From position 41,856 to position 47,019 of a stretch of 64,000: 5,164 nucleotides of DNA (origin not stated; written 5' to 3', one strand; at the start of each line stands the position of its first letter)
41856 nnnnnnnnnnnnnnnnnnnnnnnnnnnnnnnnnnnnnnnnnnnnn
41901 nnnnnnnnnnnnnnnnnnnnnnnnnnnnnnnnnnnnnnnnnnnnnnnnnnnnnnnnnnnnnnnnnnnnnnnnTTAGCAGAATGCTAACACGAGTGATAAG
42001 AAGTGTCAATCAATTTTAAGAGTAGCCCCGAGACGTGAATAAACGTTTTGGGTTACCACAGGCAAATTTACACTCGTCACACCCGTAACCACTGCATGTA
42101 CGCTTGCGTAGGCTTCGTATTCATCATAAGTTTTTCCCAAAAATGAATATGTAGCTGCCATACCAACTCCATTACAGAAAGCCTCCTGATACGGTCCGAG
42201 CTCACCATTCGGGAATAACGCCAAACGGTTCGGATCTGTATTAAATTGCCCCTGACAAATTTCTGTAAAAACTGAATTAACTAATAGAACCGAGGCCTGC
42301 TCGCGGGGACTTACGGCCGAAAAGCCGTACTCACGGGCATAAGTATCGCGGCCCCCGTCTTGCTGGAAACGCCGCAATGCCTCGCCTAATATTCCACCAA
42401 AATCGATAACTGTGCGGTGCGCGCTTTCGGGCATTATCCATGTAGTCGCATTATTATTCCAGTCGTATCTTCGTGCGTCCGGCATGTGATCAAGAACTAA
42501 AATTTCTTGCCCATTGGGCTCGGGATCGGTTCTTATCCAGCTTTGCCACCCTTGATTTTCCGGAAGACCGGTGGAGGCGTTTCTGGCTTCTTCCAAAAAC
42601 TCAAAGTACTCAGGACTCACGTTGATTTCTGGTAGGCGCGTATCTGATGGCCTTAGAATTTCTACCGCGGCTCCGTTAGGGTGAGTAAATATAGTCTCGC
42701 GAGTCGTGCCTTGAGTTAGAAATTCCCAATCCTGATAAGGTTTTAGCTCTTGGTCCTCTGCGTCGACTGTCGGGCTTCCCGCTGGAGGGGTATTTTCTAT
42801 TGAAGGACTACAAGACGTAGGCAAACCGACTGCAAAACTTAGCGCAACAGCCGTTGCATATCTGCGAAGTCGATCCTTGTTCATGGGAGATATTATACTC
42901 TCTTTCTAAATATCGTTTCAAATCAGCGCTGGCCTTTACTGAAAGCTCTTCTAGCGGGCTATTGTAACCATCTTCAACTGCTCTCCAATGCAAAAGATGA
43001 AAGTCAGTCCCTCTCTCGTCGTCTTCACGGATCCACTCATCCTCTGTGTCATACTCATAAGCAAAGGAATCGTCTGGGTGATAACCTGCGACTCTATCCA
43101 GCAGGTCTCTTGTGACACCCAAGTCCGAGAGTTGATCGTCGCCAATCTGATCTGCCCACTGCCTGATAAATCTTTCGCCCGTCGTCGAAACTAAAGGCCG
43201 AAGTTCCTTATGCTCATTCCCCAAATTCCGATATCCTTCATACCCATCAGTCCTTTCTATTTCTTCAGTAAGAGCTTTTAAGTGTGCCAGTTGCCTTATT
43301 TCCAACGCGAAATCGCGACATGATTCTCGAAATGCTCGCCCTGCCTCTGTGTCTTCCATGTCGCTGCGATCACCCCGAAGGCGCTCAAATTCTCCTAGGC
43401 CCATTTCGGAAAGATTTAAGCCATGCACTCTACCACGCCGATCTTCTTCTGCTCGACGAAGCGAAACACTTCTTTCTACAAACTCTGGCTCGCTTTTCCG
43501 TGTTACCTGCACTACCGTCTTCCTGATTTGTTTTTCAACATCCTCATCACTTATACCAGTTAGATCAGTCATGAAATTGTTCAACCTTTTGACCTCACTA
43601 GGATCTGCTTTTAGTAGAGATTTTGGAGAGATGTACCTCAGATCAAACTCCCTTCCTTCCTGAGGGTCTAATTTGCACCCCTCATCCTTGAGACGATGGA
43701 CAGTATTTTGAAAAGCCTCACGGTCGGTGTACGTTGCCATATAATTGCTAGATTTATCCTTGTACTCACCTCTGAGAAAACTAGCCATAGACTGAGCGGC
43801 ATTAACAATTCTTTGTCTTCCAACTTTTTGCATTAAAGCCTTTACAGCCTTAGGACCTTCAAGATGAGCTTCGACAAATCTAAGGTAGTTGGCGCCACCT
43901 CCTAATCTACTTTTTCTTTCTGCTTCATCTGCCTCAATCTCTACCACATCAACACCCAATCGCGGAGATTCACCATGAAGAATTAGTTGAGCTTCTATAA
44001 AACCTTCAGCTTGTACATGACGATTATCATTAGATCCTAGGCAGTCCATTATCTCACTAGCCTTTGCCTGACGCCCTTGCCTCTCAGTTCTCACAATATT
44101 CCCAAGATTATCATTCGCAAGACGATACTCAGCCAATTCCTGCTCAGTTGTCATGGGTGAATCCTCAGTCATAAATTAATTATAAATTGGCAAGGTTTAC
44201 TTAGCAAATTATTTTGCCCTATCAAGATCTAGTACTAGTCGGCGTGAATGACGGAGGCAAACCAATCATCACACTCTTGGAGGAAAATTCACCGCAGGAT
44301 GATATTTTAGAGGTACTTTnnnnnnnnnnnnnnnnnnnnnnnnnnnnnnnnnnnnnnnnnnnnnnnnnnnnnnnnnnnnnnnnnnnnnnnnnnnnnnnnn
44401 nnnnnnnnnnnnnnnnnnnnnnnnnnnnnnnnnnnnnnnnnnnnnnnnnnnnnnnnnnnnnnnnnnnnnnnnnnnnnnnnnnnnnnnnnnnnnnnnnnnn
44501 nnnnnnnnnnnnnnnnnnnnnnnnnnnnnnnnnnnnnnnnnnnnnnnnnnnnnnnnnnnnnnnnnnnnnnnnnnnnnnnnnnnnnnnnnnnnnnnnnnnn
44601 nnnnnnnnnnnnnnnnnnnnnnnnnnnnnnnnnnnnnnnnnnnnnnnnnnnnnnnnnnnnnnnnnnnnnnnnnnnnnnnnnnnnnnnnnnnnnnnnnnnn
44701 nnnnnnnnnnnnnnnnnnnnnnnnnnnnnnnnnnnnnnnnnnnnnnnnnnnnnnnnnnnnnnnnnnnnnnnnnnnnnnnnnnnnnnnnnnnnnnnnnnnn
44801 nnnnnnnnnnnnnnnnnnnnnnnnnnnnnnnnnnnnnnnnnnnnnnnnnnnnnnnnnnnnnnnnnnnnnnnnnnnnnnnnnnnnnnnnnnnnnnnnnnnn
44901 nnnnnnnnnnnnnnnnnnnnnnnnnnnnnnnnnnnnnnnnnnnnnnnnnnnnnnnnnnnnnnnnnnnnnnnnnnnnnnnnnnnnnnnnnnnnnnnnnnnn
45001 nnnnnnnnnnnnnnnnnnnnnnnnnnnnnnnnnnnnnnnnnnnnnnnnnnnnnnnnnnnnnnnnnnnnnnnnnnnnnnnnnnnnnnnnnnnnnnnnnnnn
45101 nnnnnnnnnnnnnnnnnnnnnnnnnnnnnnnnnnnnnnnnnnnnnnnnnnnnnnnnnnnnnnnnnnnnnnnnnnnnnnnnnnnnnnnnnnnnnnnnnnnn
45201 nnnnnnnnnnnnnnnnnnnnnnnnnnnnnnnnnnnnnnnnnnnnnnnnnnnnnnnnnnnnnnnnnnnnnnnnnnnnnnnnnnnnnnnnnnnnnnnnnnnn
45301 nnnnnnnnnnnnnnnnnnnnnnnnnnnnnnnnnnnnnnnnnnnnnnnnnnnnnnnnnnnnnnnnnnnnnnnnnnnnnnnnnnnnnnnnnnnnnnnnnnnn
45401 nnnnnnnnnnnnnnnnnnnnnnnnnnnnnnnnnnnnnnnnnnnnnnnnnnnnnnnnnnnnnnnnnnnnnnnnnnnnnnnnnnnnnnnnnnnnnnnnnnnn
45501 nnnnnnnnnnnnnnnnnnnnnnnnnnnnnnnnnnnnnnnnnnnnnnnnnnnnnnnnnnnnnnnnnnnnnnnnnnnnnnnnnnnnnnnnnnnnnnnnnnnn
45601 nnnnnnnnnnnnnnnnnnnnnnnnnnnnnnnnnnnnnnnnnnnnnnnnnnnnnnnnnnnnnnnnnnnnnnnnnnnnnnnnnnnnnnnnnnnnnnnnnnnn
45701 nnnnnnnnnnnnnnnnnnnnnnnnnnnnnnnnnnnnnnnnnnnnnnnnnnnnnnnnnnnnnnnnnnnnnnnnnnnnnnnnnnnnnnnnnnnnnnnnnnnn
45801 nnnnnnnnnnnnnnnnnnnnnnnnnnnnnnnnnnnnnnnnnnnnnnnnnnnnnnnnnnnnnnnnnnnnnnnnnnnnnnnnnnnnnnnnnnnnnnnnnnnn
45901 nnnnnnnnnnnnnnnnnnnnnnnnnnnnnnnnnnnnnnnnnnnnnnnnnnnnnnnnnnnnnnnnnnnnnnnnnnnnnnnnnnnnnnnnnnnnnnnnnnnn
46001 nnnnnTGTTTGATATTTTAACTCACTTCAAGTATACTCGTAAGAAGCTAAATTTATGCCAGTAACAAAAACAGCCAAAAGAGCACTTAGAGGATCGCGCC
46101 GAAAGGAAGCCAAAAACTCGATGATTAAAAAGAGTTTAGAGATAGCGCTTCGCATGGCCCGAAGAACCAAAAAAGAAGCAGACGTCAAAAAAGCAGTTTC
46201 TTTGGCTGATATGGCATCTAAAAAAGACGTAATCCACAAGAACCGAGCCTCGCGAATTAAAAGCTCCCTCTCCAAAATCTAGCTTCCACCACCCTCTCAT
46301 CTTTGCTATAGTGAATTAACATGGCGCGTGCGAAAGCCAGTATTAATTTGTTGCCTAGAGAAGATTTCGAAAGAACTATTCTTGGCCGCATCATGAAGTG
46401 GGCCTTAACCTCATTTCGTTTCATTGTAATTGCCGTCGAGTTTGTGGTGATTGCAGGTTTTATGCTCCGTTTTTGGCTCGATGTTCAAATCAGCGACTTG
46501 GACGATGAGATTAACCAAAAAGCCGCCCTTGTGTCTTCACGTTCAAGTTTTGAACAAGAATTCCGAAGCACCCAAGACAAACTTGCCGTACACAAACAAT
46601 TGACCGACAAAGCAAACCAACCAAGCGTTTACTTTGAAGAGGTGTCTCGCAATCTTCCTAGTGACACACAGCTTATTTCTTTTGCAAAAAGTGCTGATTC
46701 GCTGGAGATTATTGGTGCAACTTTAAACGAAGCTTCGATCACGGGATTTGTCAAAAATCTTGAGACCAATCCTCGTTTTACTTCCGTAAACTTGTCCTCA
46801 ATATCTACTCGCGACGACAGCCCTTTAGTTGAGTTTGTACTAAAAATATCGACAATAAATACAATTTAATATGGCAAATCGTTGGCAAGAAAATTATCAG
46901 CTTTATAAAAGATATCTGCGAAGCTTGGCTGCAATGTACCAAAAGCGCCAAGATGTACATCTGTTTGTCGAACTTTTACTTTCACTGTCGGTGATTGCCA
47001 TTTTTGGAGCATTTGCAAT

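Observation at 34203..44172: Heat-shock regulon (hrcA-grpE-dnaK … dnaJ) interleaved with about nine uncharacterised, compositionally atypical genes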

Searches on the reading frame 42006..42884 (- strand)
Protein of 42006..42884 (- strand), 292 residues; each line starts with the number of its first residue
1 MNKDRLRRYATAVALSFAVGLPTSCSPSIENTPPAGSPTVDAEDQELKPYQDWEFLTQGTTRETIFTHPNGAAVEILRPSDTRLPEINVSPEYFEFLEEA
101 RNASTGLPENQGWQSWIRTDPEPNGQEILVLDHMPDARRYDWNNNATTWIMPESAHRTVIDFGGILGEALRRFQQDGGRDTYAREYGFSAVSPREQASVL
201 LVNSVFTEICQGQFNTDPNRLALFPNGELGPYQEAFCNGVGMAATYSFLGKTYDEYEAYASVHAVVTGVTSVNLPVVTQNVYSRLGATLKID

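Call 4: search_protein_families(library=pfam, max_evalue=0.1, proteins=[window:42006-42884:-])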
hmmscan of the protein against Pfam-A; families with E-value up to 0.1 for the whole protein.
window:42006-42884:- (292 aa): 0 families

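Call 5: search_protein_families(library=ncbifam, max_evalue=0.1, proteins=[window:42006-42884:-])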
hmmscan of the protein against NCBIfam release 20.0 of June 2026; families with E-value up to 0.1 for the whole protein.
window:42006-42884:- (292 aa): 0 families

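Call 28: search_protein_families(library=phrogs, max_evalue=0.1, proteins=[window:42006-42884:-])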
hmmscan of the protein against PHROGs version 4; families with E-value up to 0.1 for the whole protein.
window:42006-42884:- (292 aa): 0 families

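Call 29: search_protein_families(library=padloc, max_evalue=0.1, proteins=[window:42006-42884:-])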
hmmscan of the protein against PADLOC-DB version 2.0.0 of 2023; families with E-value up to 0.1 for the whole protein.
window:42006-42884:- (292 aa): 0 families

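Call 50: search_solved_structures(query=window:42006-42884:-, max_evalue=1)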
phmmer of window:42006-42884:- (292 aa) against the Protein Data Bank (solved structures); distinct sequences matched with E-value up to 1: 4.
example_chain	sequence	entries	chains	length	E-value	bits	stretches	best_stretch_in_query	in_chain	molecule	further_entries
7m7i_B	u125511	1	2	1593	0.59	12.6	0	82-123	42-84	EryAI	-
7m7j_B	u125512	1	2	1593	0.59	12.6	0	82-123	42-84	EryAI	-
7m7f_B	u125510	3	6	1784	0.67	12.4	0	82-123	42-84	EryAI,6-deoxyerythronolide-B synthase EryA3, modules 5 and 6 chimera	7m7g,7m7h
8tjn_B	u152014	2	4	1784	0.67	12.4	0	82-123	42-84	EryAI,6-deoxyerythronolide-B synthase EryA3, modules 5 and 6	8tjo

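Call 67: predict_structure(protein=window:42006-42884:-)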
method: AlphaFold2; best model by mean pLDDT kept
length: 292 residues; sequences in the alignment: 1
mean_pLDDT: 36.7   pTM: 0.30
mean pLDDT of the five models: 36.7, 30.3, 30.2, 29.9, 29.7
residues with pLDDT >= 90: 0; 70-90: 0; 50-70: 27; < 50: 265
segments of 3 or more residues with pLDDT < 50: 1-202, 216-227, 246-292
pLDDT, mean of each block of 10 residues (from residue 1): 32 29 29 30 34 35 35 31 29 39 36 32 33 32 31 26 35 43 42 43 51 52 44 55 50 43 31 34 30 23
secondary structure, 60 per line:
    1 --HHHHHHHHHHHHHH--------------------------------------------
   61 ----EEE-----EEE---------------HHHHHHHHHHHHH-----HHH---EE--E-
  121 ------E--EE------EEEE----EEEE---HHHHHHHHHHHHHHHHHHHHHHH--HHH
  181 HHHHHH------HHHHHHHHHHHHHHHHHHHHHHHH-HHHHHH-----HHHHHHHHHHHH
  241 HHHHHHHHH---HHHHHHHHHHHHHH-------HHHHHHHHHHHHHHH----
elements in order: H3-16 E65-67 E73-75 H91-103 E138-141 E146-149 H153-175 H178-186 H193-216 H218-223 H229-249 H253-266 H274-288

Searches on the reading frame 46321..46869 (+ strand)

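Call 55: search_protein_families(library=pfam, max_evalue=0.00001, proteins=[window:46321-46869:+])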
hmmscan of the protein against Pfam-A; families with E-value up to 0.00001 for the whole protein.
window:46321-46869:+ (182 aa): 1 family
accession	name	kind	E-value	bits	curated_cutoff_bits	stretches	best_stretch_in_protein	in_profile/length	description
PF05137.18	PilN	-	1.2e-13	51.3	22.8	1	104-176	2-76/78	Fimbrial assembly protein (PilN)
